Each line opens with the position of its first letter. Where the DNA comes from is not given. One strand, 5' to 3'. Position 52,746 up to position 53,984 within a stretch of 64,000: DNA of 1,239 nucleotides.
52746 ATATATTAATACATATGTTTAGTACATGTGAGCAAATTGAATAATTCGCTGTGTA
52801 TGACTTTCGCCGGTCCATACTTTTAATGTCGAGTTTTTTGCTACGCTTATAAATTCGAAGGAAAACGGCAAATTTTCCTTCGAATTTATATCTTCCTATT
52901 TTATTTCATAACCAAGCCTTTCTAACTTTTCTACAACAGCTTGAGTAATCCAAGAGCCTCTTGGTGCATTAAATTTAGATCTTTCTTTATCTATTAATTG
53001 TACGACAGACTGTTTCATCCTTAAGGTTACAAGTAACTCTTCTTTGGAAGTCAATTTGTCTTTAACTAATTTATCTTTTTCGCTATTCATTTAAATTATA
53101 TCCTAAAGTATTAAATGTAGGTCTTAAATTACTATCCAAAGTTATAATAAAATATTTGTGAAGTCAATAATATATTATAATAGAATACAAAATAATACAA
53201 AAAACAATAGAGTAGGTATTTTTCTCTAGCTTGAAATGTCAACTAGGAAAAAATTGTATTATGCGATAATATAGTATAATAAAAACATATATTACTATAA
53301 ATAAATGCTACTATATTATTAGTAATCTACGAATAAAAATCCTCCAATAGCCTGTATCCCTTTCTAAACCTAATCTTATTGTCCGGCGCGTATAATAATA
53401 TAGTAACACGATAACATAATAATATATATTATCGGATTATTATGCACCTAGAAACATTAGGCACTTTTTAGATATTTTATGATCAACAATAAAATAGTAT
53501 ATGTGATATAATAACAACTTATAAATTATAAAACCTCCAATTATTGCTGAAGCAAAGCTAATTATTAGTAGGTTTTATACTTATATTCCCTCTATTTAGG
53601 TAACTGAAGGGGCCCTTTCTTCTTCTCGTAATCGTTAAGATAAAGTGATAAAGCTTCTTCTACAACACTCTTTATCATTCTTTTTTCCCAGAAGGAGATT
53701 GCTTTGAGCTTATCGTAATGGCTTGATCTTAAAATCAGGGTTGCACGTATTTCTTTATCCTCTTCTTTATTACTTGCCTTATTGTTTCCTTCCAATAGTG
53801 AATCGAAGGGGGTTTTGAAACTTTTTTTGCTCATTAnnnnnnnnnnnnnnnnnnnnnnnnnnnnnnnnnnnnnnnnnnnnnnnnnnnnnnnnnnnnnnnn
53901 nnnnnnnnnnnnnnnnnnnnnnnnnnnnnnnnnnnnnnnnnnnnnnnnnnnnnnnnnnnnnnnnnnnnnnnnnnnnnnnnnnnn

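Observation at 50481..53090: Replication module: RHH gene, strong hairpin, DnaA-like rep and a co-oriented ProQ/FinO chaperone, with a candidate countertranscript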

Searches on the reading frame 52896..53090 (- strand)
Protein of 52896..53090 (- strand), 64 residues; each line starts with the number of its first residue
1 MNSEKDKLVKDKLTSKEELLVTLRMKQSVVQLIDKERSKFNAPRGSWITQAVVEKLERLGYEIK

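Call 3: search_protein_families(library=pfam, proteins=[window:52896-53090:-], max_evalue=0.1)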
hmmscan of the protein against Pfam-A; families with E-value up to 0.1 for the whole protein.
window:52896-53090:- (64 aa): 1 family
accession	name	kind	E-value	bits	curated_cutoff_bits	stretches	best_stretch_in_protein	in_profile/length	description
PF17335.7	IES5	-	0.023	15.4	25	1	2-59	9-70/113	Ino80 complex subunit 5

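Call 4: search_protein_families(library=ncbifam, proteins=[window:52896-53090:-], max_evalue=0.1)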
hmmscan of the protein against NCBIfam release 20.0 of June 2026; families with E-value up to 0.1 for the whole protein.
window:52896-53090:- (64 aa): 1 family
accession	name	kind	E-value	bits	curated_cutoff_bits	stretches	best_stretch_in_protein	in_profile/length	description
NF047399.1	BrnA_antitoxin_add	equivalog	0.0057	16.8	60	1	15-56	29-70/70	type II toxin-antitoxin system BrnA family antitoxin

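Call 44: search_solved_structures(query=A2, max_evalue=10, show_alignments=2)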
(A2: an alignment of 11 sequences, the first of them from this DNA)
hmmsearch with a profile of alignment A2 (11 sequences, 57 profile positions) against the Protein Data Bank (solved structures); distinct sequences matched with E-value up to 10: 19.
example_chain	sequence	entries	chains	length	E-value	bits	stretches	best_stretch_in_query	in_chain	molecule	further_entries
2wvb_A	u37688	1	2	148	0.00075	22.6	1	1-50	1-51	PUTATIVE NICKEL-RESPONSIVE REGULATOR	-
2wvd_A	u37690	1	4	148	0.00084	22.4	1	1-50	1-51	PUTATIVE NICKEL-RESPONSIVE REGULATOR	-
3pht_A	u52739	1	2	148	0.00085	22.4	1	1-50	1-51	Putative nickel-responsive regulator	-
2ca9_A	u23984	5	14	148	0.00085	22.4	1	1-50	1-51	PUTATIVE NICKEL-RESPONSIVE REGULATOR | nickel-responsive regulator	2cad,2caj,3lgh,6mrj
2wvc_A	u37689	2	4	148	0.00086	22.4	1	1-50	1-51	PUTATIVE NICKEL-RESPONSIVE REGULATOR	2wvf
2wve_A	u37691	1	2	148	0.00086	22.4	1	1-50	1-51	PUTATIVE NICKEL-RESPONSIVE REGULATOR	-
7by2_A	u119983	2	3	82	0.0064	19.6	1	8-52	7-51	CopG family transcriptional regulator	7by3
2kel_A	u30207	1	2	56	0.0091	19.1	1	2-50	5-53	Uncharacterized protein 56B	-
4me7_E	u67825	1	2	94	0.012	18.7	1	7-49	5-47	Antitoxin EndoAI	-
6g1n_A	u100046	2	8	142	0.019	18.1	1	7-53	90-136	antitoxin HicB | HicB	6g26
2bj1_A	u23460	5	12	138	0.021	17.9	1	9-40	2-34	NICKEL RESPONSIVE REGULATOR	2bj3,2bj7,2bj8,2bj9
6xrw_B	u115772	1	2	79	0.092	15.9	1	11-52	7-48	Ribbon-helix-helix protein, CopG family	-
2k5j_A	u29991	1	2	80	0.24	14.5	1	8-50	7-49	uncharacterized protein yiiF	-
8u12_A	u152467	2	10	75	0.56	13.4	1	10-45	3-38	Antitoxin Rv0298 | Antitoxin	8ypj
1mj2_A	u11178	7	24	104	1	12.6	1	6-34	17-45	PROTEIN (METHIONINE REPRESSOR) | METHIONINE REPRESSOR | METHIONINE REPRESSOR PROTEIN METJ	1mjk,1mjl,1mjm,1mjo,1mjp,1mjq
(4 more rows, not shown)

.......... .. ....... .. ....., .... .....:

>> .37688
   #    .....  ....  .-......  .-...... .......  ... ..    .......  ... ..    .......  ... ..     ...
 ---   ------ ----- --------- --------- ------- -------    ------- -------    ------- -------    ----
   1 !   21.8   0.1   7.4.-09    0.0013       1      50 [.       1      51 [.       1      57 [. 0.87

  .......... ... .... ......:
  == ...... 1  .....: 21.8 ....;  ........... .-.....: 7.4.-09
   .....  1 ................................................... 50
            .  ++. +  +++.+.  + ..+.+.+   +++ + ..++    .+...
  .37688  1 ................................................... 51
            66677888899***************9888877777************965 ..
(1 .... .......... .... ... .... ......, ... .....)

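Call 45: search_protein_families(library=pfam, alignment_id=A2, max_evalue=1)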
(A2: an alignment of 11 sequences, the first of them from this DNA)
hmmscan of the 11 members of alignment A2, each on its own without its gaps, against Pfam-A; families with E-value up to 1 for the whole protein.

A. member 1, seq(64 aa): 1 family
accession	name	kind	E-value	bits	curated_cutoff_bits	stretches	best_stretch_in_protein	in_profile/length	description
PF17335.7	IES5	-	0.023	15.4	25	1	2-59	9-70/113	Ino80 complex subunit 5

B. families by the number of members that match (of 11 scanned): 9 families
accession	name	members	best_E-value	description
PF15919.11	HicB_lk_antitox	4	0.0016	HicB_like antitoxin of bacterial toxin-antitoxin system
PF01402.27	RHH_1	3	0.013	Ribbon-helix-helix protein, copG family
PF20229.3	ChrB_N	2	0.0025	Protein ChrB, N-terminal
PF14643.11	DUF4455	1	0.011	Domain of unknown function (DUF4455)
PF17335.7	IES5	1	0.023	Ino80 complex subunit 5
PF04844.18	Ovate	1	0.026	Transcriptional repressor, ovate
PF23916.1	TIM-barrel_EndoS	1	0.06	Endo-beta-N-acetylglucosaminidase EndoS TIM-barrel domain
PF23134.2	TRIP4_3rd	1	0.065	TRIP4, third domain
PF14891.12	Peptidase_M91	1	0.094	Effector protein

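Call 108: predict_structure(protein=window:52896-53090:-)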
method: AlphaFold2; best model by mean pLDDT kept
length: 64 residues; sequences in the alignment: 1
mean_pLDDT: 77.7   pTM: 0.35
mean pLDDT of the five models: 77.7, 74.8, 74.1, 65.1, 58.8
residues with pLDDT >= 90: 13; 70-90: 33; 50-70: 18; < 50: 0
segments of 3 or more residues with pLDDT < 50: none
pLDDT, mean of each block of 10 residues (from residue 1): 87 90 83 71 58 80 71
secondary structure, 60 per line:
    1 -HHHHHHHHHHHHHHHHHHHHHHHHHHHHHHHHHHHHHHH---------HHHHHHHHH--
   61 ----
elements in order: H2-40 H50-58

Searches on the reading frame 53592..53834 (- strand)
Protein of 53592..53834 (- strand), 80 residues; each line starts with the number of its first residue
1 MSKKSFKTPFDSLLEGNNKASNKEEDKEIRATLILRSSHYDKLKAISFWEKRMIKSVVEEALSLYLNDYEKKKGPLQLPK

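Call 3: search_protein_families(library=pfam, proteins=[window:53592-53834:-], max_evalue=0.1)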
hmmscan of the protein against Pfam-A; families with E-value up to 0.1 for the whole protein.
window:53592-53834:- (80 aa): 0 families

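Call 4: search_protein_families(library=ncbifam, proteins=[window:53592-53834:-], max_evalue=0.1)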
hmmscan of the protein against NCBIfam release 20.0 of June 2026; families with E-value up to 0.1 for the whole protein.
window:53592-53834:- (80 aa): 1 family
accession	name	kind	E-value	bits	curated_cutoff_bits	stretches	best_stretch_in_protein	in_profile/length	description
NF003203.0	PRK04171.1-1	equivalog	0.0037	16.9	310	1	23-74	35-85/223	ribosome biogenesis protein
